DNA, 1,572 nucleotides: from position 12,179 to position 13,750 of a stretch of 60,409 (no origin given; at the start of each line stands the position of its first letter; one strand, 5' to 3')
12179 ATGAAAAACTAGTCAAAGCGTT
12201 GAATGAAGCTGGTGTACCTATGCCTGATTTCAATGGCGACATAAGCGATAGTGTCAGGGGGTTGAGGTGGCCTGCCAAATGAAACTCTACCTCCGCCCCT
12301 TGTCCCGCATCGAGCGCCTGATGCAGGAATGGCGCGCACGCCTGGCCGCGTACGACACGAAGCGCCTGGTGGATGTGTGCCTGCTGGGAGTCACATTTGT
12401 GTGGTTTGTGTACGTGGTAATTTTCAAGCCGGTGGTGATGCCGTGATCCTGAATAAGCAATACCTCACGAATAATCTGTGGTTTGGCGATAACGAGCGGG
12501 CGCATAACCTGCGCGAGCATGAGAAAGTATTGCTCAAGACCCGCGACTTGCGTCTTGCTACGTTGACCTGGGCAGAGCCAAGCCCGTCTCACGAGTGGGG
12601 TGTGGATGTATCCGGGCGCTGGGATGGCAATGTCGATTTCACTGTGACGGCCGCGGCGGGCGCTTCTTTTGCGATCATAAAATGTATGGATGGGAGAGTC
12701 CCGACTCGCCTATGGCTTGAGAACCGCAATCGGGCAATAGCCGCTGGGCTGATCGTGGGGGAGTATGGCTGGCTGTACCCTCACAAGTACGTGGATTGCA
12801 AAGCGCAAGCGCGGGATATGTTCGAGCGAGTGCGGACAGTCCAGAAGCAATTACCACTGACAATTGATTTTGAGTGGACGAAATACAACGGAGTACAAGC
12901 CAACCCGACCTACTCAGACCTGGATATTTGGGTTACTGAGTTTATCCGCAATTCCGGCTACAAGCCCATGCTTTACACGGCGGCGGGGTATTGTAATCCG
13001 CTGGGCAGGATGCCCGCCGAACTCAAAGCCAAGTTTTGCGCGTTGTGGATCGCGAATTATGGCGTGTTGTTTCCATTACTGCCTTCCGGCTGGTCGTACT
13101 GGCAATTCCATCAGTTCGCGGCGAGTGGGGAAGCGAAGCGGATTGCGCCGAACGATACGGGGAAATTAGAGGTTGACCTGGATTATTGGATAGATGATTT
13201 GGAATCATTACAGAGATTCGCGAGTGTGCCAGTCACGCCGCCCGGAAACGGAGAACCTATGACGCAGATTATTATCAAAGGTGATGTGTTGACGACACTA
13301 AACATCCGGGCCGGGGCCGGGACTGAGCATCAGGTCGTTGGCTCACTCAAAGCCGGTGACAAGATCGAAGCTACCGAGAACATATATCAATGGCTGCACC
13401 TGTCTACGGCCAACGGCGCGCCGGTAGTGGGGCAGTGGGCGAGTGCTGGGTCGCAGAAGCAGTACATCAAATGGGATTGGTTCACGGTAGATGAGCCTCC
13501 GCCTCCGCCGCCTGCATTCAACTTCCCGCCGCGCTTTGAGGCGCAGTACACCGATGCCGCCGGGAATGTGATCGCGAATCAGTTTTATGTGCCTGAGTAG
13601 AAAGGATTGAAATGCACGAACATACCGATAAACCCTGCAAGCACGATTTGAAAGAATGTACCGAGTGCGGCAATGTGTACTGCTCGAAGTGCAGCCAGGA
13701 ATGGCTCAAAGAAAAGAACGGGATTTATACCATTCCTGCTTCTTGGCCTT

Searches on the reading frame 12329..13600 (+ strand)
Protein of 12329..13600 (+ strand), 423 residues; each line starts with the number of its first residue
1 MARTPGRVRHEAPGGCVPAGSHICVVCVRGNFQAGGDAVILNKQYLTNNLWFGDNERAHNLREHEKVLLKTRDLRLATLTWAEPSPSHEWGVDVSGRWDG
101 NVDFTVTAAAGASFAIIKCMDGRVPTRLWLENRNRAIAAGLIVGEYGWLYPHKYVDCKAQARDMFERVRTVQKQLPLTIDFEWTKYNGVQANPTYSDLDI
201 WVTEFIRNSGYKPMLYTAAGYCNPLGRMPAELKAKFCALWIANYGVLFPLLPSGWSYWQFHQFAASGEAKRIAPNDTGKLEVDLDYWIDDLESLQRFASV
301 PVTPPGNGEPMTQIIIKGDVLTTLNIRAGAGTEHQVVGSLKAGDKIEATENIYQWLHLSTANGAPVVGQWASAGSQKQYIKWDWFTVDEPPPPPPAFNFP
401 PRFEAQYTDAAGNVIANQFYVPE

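Call 9: search_protein_families(library=pfam, proteins=[window:12329-13600:+])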
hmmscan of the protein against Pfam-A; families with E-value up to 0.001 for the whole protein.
window:12329-13600:+ (423 aa): 2 families
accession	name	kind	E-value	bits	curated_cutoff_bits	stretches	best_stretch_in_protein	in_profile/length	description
PF01183.26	Glyco_hydro_25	-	2.6e-21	77.2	27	1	92-269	1-177/180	Glycosyl hydrolases family 25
PF08239.17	SH3_3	-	1.3e-06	28.9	27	1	323-363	2-43/54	Bacterial SH3 domain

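Call 56: find_encoding_contigs(protein=window:12329-13600:+, flank=10000, max_places=1)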
Protein window:12329-13600:+ (423 aa): no gene with exactly this product is on record in the collection.
